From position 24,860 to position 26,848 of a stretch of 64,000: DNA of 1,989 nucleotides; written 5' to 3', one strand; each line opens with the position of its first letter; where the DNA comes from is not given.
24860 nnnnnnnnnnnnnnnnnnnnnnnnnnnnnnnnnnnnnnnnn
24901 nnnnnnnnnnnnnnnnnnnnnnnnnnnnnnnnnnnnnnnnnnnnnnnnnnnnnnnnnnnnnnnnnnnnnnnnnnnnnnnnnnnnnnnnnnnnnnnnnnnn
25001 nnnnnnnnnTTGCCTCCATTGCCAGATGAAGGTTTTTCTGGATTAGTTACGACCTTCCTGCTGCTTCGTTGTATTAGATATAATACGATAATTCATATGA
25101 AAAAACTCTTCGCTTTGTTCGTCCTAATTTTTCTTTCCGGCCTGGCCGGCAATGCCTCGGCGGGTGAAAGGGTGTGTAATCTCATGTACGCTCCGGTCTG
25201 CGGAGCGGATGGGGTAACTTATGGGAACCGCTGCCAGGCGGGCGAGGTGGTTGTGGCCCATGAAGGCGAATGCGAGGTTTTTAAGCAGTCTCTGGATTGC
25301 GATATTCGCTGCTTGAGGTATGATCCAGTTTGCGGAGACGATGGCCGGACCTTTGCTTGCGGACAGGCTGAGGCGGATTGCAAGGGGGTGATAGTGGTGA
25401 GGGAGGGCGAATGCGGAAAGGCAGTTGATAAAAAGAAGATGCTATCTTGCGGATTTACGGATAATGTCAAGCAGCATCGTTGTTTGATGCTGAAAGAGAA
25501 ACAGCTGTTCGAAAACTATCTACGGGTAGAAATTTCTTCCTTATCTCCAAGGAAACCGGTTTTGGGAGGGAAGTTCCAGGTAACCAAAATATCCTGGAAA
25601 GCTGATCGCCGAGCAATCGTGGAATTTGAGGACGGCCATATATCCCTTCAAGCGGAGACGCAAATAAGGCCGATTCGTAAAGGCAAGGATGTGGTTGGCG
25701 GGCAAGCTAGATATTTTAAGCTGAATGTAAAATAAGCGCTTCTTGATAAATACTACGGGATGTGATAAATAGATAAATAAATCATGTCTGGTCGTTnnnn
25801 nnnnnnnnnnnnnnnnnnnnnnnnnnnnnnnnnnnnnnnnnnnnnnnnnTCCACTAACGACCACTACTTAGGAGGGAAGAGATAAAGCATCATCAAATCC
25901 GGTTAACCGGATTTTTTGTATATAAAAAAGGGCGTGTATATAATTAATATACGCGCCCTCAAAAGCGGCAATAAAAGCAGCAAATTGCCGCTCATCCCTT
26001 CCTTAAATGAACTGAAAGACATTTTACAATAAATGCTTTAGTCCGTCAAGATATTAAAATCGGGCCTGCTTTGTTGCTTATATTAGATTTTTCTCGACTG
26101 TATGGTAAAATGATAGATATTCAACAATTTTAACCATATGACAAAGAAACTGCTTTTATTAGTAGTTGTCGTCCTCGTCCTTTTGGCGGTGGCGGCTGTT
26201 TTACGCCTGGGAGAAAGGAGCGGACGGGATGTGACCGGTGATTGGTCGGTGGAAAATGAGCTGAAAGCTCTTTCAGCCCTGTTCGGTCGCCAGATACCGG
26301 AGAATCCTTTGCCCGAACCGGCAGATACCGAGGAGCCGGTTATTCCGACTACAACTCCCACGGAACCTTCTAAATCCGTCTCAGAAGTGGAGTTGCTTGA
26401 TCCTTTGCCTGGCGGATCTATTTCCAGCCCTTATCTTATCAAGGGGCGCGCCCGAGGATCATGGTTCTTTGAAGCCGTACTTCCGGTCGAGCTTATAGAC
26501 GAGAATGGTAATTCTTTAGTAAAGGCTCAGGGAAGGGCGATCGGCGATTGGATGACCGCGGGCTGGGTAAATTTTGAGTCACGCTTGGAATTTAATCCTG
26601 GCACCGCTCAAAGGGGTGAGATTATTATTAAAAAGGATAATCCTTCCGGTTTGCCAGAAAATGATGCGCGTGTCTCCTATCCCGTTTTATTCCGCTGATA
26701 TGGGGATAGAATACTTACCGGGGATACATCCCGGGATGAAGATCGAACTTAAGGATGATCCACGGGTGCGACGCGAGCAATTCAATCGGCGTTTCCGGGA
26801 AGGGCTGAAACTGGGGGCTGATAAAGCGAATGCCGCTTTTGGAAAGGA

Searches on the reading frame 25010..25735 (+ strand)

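Call 81: search_protein_families(library=pfam, proteins=[window:25010-25735:+], max_evalue=0.001)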
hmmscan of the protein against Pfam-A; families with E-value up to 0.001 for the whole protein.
window:25010-25735:+ (241 aa): 2 families
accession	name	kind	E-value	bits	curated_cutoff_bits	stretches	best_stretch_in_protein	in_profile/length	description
PF00050.26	Kazal_1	-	2.3e-09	37.5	21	1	55-76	8-29/49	Kazal-type serine protease inhibitor domain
PF07648.20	Kazal_2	-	4.3e-07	30.4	22.8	1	56-78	6-32/48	Kazal-type serine protease inhibitor domain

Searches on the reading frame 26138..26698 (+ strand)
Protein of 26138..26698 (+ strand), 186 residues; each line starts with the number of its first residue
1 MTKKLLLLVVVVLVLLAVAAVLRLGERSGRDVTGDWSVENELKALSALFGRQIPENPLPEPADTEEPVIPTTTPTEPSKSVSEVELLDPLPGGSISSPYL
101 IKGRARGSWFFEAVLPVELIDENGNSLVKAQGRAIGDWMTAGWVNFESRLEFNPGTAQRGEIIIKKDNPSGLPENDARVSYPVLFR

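Call 83: search_protein_families(library=pfam, proteins=[window:26138-26698:+], max_evalue=0.001)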
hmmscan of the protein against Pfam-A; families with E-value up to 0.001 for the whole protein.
window:26138-26698:+ (186 aa): 1 family
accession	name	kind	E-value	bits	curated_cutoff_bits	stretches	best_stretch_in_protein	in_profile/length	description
PF10648.15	Gmad2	-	9.6e-10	39.1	25.7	1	84-170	2-83/86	Immunoglobulin-like domain of bacterial spore germination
